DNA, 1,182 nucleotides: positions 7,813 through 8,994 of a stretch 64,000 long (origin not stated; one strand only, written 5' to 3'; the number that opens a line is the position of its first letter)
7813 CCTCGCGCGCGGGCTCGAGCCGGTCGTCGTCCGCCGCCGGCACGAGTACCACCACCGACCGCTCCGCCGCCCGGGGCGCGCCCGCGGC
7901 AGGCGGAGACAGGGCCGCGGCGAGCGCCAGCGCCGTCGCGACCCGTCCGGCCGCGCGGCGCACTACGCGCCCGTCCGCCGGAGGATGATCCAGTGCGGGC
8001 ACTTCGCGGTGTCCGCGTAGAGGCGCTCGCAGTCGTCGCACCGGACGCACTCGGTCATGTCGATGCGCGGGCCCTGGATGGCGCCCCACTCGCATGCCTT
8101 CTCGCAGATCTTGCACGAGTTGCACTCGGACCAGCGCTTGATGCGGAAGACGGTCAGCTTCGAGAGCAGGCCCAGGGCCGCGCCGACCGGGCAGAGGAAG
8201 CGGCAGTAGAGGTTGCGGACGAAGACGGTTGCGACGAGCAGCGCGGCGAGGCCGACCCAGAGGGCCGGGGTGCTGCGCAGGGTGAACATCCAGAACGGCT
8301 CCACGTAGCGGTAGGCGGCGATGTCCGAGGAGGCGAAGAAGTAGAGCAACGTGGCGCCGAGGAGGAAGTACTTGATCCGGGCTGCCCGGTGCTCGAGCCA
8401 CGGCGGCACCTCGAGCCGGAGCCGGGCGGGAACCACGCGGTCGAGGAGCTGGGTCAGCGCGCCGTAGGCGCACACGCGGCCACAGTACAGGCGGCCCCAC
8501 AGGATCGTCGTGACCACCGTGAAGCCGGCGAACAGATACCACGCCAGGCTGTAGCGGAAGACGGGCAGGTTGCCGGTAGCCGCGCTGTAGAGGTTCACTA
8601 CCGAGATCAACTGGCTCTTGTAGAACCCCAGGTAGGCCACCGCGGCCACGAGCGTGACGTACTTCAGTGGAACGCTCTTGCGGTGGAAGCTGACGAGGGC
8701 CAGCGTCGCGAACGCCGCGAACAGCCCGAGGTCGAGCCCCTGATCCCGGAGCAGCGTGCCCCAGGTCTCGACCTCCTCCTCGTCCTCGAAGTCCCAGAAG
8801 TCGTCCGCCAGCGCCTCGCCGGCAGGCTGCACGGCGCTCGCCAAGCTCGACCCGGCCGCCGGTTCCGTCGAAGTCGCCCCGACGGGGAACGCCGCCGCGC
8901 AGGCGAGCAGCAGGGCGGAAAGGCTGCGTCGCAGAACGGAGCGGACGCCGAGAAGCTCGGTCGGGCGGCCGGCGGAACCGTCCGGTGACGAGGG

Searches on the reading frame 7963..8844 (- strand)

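Call 27: search_protein_families(library=pfam, proteins=[window:7963-8844:-], max_evalue=0.001)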
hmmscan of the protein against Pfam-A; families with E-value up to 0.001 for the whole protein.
window:7963-8844:- (293 aa): 1 family
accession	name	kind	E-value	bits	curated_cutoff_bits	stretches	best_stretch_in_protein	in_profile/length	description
PF12801.12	Fer4_5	-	2.7e-16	59.7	22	2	100-143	3-46/48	4Fe-4S binding domain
